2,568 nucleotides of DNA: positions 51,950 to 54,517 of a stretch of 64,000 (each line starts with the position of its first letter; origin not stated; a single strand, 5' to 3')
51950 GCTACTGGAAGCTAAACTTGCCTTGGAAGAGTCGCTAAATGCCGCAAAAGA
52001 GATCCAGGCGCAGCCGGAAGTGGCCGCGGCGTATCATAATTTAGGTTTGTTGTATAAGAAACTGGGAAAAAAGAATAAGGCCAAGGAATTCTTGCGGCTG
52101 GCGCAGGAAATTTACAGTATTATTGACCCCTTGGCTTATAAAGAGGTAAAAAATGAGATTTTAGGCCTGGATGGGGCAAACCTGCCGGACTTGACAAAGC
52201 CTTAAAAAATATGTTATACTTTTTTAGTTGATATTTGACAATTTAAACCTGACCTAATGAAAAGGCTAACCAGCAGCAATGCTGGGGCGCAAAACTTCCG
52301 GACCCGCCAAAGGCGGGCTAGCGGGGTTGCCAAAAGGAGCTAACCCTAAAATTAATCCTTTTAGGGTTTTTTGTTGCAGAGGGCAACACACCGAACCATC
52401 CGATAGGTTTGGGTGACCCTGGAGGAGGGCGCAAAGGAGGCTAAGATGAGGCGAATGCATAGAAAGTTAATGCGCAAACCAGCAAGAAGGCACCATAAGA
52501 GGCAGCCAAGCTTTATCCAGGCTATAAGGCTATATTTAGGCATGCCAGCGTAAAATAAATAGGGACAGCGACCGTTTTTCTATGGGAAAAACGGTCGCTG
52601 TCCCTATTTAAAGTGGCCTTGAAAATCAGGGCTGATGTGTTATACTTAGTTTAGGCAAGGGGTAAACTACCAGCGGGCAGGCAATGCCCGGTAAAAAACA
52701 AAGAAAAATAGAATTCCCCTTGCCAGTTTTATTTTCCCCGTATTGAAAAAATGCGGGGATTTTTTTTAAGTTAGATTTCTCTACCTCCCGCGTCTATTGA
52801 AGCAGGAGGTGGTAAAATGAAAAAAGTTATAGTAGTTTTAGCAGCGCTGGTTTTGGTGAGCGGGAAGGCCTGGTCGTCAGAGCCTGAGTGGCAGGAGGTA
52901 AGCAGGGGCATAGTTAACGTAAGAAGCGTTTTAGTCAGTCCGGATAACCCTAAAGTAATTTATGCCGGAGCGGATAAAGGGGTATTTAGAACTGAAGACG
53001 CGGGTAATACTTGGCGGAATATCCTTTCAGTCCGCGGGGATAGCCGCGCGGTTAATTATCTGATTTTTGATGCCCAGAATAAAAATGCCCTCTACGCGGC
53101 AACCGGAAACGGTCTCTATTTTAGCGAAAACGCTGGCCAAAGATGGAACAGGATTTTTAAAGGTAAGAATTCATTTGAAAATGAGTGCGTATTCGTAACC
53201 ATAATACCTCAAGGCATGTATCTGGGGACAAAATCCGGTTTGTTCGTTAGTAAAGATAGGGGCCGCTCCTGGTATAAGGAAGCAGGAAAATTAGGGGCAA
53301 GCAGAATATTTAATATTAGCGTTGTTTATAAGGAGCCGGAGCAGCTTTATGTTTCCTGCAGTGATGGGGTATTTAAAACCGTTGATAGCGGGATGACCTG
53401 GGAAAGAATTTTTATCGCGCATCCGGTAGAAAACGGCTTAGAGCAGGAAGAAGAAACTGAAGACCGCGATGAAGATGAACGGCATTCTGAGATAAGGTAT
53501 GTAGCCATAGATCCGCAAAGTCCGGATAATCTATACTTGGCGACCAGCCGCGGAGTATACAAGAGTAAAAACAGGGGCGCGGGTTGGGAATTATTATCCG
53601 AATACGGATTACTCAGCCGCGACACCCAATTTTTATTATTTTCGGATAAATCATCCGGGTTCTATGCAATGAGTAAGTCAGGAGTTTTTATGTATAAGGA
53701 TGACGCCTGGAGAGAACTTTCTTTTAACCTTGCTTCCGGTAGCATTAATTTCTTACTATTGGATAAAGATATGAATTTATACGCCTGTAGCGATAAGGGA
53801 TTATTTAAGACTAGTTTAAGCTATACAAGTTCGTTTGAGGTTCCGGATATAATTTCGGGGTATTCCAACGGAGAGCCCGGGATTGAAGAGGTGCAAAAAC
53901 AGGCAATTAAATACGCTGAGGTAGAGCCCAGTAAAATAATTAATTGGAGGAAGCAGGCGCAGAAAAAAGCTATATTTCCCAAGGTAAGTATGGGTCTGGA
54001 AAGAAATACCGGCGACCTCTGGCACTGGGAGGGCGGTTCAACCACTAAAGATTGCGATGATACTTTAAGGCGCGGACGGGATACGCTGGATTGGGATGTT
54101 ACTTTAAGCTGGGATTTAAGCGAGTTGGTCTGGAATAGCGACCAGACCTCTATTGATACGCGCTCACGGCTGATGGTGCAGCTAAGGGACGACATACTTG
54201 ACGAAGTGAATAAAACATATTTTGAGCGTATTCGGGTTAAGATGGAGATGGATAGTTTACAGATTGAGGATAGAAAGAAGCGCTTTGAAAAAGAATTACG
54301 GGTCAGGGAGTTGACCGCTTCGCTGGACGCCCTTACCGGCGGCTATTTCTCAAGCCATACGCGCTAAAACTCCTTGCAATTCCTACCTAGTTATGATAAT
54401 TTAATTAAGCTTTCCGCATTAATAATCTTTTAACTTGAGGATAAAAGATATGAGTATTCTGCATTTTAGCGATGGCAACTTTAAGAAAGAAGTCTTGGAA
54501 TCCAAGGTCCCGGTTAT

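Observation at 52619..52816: Structured leader RNA (promoter, two stacked terminator-like hairpins, SD-sequestering helix) ahead of the secreted BNR-repeat gene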

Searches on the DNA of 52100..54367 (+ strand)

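Call 4: search_rna_families(source=window, start=52100, end=52950, threshold=evalue, max_evalue=10, show_alignments=3)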
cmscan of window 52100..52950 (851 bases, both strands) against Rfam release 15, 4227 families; matches with E-value up to 10: 31.
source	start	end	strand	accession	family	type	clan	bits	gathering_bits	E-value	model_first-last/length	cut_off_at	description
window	52255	52335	+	RF03168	c-di-GMP-I-UAU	Cis-reg; riboswitch;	CL00126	60.3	65.9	2.1e-12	1-81/81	no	c-di-GMP-I-UAU riboswitch aptamer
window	52556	52610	+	RF03556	mir-559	Gene; miRNA;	-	29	95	0.0025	21-71/91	no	mir-559 microRNA precursor family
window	52554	52612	+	RF03632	MIR1882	Gene; miRNA;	-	27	107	0.0044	1-131/131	no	MIR1882 microRNA precursor family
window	52558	52608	-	RF03659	MIR2871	Gene; miRNA;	-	26.7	99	0.014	1-118/118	no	MIR2871 microRNA precursor family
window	52647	52759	-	RF00340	SNORA36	Gene; snRNA; snoRNA; HACA-box;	CL00035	26.4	43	0.027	1-132/132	no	Small nucleolar RNA SNORA36 family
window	52556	52610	-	RF04258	mir-994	Gene; miRNA;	-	25.8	93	0.01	1-81/81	no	mir-994 microRNA precursor family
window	52640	52770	-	RF01584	snoR03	Gene; snRNA; snoRNA; HACA-box;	-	25.5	80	0.88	1-163/163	no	small nucleolar RNA snoR03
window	52553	52612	-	RF00649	mir-128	Gene; miRNA;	-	24.1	49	0.0032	1-83/83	no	mir-128 microRNA precursor family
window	52720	52767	+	RF02399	NsiR1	Gene; sRNA;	-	23.7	39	0.032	1-60/60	no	Nitrogen stress-induced RNA 1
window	52685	52810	-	RF01774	rpsL_ricks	Cis-reg; leader;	-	23.7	60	3.8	1-131/131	no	Rickettsia rpsL leader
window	52512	52625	-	RF01465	rli31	Gene; sRNA;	-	22.1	80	0.75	1-115/115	no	Listeria sRNA rli31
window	52564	52628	-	RF01459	rliE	Gene; sRNA;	-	22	90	0.4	118-182/222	no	Listeria sRNA rliE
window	52696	52777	-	RF00242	ctRNA_pT181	Gene; antisense;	-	21.4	56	4.4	1-94/94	no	ctRNA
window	52689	52772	+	RF02860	Arrc14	Gene; sRNA;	-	19.5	99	3.1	1-167/167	no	Actinobacillus sRNA 14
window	52343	52372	+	RF02438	SpF51_sRNA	Gene; sRNA;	-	19.3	50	0.93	1-45/45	no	Streptococcus sRNA SpF51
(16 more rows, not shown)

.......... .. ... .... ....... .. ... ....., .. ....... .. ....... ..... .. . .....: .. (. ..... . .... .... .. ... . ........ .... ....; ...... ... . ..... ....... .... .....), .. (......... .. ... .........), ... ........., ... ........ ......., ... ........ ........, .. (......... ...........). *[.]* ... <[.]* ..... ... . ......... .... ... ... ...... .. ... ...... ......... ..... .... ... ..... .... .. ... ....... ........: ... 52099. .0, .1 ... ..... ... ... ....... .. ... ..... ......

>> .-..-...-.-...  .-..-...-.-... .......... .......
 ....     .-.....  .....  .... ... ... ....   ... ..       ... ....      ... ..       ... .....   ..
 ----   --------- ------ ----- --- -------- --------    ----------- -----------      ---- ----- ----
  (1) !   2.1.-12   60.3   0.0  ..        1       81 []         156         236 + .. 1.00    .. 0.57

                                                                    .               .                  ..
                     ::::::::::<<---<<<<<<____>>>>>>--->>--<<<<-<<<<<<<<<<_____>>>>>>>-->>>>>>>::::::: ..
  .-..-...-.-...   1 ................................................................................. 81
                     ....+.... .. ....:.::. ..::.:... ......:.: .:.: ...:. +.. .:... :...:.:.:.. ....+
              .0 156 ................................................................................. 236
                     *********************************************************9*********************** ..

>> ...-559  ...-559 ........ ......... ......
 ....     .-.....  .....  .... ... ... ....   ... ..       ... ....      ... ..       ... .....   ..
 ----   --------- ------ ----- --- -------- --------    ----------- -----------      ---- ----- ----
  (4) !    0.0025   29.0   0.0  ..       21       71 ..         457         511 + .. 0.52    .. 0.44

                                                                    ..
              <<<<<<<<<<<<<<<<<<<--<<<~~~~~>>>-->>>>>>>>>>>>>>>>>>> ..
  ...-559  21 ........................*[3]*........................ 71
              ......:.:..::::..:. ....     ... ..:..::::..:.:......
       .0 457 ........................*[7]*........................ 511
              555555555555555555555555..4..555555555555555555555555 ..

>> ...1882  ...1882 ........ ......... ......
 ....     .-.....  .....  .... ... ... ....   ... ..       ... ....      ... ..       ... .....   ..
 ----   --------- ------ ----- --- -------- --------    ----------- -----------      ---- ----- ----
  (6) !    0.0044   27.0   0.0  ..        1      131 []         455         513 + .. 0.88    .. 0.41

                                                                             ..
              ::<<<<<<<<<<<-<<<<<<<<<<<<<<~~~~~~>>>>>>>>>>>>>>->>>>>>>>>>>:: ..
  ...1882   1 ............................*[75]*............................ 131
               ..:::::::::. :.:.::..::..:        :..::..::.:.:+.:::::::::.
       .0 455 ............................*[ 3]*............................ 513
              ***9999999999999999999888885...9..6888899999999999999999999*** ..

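Call 41: build_rna_model(alignment_id=A1, structure=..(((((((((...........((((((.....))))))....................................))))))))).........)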
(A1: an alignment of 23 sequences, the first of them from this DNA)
Model R1 built from alignment A1 (23 sequences, 93 columns); structure: as given.
model positions 83; base pairs 15; branch points 0; effective number of sequences 1.7; information 0.685 bits per position. Calibrated on 0.2 Mb of random sequence (short: E-values are rough).
structure used (alignment columns):
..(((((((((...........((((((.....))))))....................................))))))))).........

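Call 42: search_with_rna_model(model_id=R1, sources=[window, L001, L002, L003, L004, L005, L006, L008, L009, L011, L012, L013, L014, L015, L016, L018, L019, L021, L023, L024, L025, L026, L027, L029, L031, L033, L034, L036, L040, L042], max_evalue=1, make_alignment=true)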
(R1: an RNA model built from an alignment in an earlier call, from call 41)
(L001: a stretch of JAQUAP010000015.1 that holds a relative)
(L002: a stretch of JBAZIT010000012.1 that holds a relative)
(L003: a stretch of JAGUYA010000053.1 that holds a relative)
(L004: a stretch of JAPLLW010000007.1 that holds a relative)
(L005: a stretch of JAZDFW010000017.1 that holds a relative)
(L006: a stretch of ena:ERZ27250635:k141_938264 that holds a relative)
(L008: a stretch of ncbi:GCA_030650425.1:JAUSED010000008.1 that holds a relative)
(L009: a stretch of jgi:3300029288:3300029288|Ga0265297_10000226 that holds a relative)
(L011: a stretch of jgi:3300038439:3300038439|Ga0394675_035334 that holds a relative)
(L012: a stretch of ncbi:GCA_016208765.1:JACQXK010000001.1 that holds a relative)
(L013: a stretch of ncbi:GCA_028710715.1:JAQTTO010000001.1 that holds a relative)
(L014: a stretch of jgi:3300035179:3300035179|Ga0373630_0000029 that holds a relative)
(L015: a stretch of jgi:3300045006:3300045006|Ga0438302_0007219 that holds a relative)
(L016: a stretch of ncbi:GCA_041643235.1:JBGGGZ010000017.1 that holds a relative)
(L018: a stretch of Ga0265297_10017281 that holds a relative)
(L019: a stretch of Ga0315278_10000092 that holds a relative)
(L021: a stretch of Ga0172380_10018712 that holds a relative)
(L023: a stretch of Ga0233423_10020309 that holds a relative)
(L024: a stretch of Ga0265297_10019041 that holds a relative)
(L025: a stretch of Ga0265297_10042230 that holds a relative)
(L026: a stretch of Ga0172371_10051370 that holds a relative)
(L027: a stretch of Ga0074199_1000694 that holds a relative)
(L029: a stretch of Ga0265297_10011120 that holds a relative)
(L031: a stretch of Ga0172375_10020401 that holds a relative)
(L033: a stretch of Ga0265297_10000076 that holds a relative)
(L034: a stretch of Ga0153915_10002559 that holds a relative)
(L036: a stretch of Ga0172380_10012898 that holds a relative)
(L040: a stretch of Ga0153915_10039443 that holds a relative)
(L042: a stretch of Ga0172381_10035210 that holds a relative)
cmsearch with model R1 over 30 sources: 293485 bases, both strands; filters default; matches with E-value up to 1: 45.
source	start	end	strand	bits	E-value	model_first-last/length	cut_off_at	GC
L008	3840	3922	+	106.3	1.3e-24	1-83/83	no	0.47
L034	12649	12731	-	106.3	1.3e-24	1-83/83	no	0.46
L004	2834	2916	+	105.9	1.7e-24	1-83/83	no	0.46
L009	3838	3919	+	105.9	1.7e-24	1-83/83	no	0.44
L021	4846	4927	-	105.3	2.4e-24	1-83/83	no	0.45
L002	329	410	+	104.9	2.9e-24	1-83/83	no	0.44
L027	12294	12375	-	104.5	3.9e-24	1-83/83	no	0.45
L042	3786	3867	+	104.1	4.9e-24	1-83/83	no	0.45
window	52652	52733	+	103.8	5.9e-24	1-83/83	no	0.44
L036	1096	1177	-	103.5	6.9e-24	1-83/83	no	0.44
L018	2760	2841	-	103.4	7.2e-24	1-83/83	no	0.45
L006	3837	3918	+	103.2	8.1e-24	1-83/83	no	0.45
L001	2832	2914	+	101.5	2.3e-23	1-83/83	no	0.49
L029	3016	3097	-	101.5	2.4e-23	1-83/83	no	0.45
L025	2016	2097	-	99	1.1e-22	1-83/83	no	0.49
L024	272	354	-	95.7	7.8e-22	1-83/83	no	0.49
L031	4133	4215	+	93.7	2.6e-21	1-83/83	no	0.47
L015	3811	3894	+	93.6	2.6e-21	1-83/83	no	0.44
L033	7386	7469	-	83.7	1e-18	1-83/83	no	0.52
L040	3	85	-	83.4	1.2e-18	1-83/83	no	0.49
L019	160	238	-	74.9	2e-16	1-83/83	no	0.49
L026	2938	3027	+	73.1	6.1e-16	1-83/83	no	0.47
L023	2475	2564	+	72.9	6.7e-16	1-83/83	no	0.47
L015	3804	3887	-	24.1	0.0038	1-83/83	no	0.46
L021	4853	4934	+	23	0.0074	1-83/83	no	0.45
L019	167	245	+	22.5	0.0097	1-83/83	no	0.51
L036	1103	1184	+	21.7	0.016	1-83/83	no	0.44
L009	3831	3912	-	21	0.024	1-83/83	no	0.45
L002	322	403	-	21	0.025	1-83/83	no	0.45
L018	2767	2848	+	20.9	0.026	1-83/83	no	0.46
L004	2827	2909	-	20.6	0.031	1-83/83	no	0.47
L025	2023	2104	+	20.5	0.032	1-83/83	no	0.49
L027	12301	12382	+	20.1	0.042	1-83/83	no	0.46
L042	3779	3860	-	19.8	0.048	1-83/83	no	0.46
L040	10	92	+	19.3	0.068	1-83/83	no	0.53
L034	12656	12738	+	19.3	0.069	1-83/83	no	0.49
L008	3833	3915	-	19.2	0.071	1-83/83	no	0.49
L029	3023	3104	+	18.8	0.092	1-83/83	no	0.46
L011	2839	2969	+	18.2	0.13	1-83/83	no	0.45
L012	6034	6120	+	18.1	0.14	1-83/83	no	0.3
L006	3830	3911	-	18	0.15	1-83/83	no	0.48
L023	2468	2557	-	17.7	0.18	1-83/83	no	0.49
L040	1034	1112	-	15.5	0.65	1-83/83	no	0.51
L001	2825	2907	-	15.2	0.81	1-83/83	no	0.49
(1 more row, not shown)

Alignment A2: 45 matches aligned to the model, 163 columns, each read 5' to 3' on its own strand. Consensus structure (alignment columns), stored with it:
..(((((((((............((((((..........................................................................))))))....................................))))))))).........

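Call 43: search_with_rna_model(model_id=R1, sources=[window, L001, L002, L004, L006, L008, L009, L015, L018, L019, L021, L023, L024, L025, L026, L027, L029, L031, L033, L034, L036, L040, L042], max_evalue=1e-10, make_alignment=true)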
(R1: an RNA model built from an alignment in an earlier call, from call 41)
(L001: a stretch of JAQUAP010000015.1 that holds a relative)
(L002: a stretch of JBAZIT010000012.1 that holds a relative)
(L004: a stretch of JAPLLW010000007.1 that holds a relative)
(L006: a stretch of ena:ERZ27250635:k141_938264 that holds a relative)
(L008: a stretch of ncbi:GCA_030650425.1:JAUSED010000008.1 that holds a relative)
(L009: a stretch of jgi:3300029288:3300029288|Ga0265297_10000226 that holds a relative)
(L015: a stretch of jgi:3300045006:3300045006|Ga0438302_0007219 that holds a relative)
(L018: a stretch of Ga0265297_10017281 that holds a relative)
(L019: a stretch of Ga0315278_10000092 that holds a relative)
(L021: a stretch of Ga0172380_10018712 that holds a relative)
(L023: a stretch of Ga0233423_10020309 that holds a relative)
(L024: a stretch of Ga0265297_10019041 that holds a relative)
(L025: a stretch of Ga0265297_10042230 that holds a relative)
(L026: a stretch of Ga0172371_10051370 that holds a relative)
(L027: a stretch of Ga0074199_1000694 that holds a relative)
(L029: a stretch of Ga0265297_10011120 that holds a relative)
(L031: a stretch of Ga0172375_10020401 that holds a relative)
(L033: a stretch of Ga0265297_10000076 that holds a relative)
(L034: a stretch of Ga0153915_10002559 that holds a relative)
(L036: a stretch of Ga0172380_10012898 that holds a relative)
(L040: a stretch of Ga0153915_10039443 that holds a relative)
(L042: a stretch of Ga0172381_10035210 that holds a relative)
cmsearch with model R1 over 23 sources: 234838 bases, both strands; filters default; matches with E-value up to 1e-10: 23.
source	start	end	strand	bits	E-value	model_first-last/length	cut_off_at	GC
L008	3840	3922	+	106.3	1e-24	1-83/83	no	0.47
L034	12649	12731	-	106.3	1.1e-24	1-83/83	no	0.46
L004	2834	2916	+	105.9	1.3e-24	1-83/83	no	0.46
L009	3838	3919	+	105.9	1.3e-24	1-83/83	no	0.44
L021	4846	4927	-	105.3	1.9e-24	1-83/83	no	0.45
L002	329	410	+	104.9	2.3e-24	1-83/83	no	0.44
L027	12294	12375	-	104.5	3.1e-24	1-83/83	no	0.45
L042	3786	3867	+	104.1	3.9e-24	1-83/83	no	0.45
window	52652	52733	+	103.8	4.7e-24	1-83/83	no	0.44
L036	1096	1177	-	103.5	5.5e-24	1-83/83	no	0.44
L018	2760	2841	-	103.4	5.8e-24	1-83/83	no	0.45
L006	3837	3918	+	103.2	6.5e-24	1-83/83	no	0.45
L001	2832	2914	+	101.5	1.9e-23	1-83/83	no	0.49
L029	3016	3097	-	101.5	1.9e-23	1-83/83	no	0.45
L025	2016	2097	-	99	8.5e-23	1-83/83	no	0.49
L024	272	354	-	95.7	6.2e-22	1-83/83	no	0.49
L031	4133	4215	+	93.7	2.1e-21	1-83/83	no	0.47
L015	3811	3894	+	93.6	2.1e-21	1-83/83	no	0.44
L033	7386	7469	-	83.7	8.1e-19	1-83/83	no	0.52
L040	3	85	-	83.4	9.6e-19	1-83/83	no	0.49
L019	160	238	-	74.9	1.6e-16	1-83/83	no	0.49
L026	2938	3027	+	73.1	4.9e-16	1-83/83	no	0.47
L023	2475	2564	+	72.9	5.4e-16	1-83/83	no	0.47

Alignment A3: 23 matches aligned to the model, 94 columns, each read 5' to 3' on its own strand. Consensus structure (alignment columns), stored with it:
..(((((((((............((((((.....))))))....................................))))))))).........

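Call 63: search_rna_families(sources=[L001, L006, L008, L009, L016, L018, L021, L024, L025, L029, L031, L034, L036, L042, L005, L011, L004, L015], threshold=gathering)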
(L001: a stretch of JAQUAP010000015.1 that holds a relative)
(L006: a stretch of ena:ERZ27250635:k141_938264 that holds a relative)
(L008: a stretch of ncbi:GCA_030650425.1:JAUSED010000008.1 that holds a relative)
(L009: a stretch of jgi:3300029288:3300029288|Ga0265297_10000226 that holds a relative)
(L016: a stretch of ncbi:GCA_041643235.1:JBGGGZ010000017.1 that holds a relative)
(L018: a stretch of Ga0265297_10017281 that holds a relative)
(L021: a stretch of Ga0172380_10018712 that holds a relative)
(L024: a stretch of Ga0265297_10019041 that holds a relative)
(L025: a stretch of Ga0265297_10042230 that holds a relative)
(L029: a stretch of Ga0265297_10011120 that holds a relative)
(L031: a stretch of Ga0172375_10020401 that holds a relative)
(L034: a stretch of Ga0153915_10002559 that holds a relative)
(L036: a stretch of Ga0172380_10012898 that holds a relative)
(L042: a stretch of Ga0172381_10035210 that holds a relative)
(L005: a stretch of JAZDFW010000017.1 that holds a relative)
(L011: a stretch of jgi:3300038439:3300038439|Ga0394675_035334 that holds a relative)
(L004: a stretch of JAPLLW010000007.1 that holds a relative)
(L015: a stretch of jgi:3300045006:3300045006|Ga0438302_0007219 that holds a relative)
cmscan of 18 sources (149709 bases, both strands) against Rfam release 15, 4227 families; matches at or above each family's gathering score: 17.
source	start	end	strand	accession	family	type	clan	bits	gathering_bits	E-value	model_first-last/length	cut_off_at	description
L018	3172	3251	-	RF01051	c-di-GMP-I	Cis-reg; riboswitch;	CL00126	72.4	35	6.9e-12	1-87/87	no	c-di-GMP-I riboswitch aptamer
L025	2416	2494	-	RF01051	c-di-GMP-I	Cis-reg; riboswitch;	CL00126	70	35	2.7e-11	1-87/87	no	c-di-GMP-I riboswitch aptamer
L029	3463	3544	-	RF03167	c-di-GMP-I-GGC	Cis-reg; riboswitch;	CL00126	67.8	59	1.6e-13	1-80/80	no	c-di-GMP-I-GGC riboswitch aptamer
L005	2820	2910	-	RF01051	c-di-GMP-I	Cis-reg; riboswitch;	CL00126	67.6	35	1e-10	1-87/87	no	c-di-GMP-I riboswitch aptamer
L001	2406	2488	+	RF03167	c-di-GMP-I-GGC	Cis-reg; riboswitch;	CL00126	64.7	59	1.3e-12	1-80/80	no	c-di-GMP-I-GGC riboswitch aptamer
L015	2603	2683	+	RF03167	c-di-GMP-I-GGC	Cis-reg; riboswitch;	CL00126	63.8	59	2.3e-12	1-80/80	no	c-di-GMP-I-GGC riboswitch aptamer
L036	1475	1554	-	RF03167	c-di-GMP-I-GGC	Cis-reg; riboswitch;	CL00126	63.4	59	3e-12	1-80/80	no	c-di-GMP-I-GGC riboswitch aptamer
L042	3430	3509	+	RF03167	c-di-GMP-I-GGC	Cis-reg; riboswitch;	CL00126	63.4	59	3e-12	1-80/80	no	c-di-GMP-I-GGC riboswitch aptamer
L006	3394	3474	+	RF01051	c-di-GMP-I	Cis-reg; riboswitch;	CL00126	63.1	35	1.3e-09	1-87/87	no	c-di-GMP-I riboswitch aptamer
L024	697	782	-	RF03167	c-di-GMP-I-GGC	Cis-reg; riboswitch;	CL00126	62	59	7.5e-12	1-80/80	no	c-di-GMP-I-GGC riboswitch aptamer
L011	2839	2933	+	RF03167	c-di-GMP-I-GGC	Cis-reg; riboswitch;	CL00126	61.6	59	9.8e-12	1-80/80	no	c-di-GMP-I-GGC riboswitch aptamer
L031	2942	3023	+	RF03167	c-di-GMP-I-GGC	Cis-reg; riboswitch;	CL00126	60.1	59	2.6e-11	1-80/80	no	c-di-GMP-I-GGC riboswitch aptamer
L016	3610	3688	+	RF03167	c-di-GMP-I-GGC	Cis-reg; riboswitch;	CL00126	59.4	59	4.2e-11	1-80/80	no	c-di-GMP-I-GGC riboswitch aptamer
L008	3486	3574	+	RF03167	c-di-GMP-I-GGC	Cis-reg; riboswitch;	CL00126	59.3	59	4.3e-11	1-80/80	no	c-di-GMP-I-GGC riboswitch aptamer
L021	5193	5341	-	RF01051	c-di-GMP-I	Cis-reg; riboswitch;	CL00126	40.5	35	0.00043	1-87/87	no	c-di-GMP-I riboswitch aptamer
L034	12993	13119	-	RF01051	c-di-GMP-I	Cis-reg; riboswitch;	CL00126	36.4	35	0.0042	1-87/87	no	c-di-GMP-I riboswitch aptamer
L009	3401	3551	+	RF01051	c-di-GMP-I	Cis-reg; riboswitch;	CL00126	35.6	35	0.0068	1-87/87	no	c-di-GMP-I riboswitch aptamer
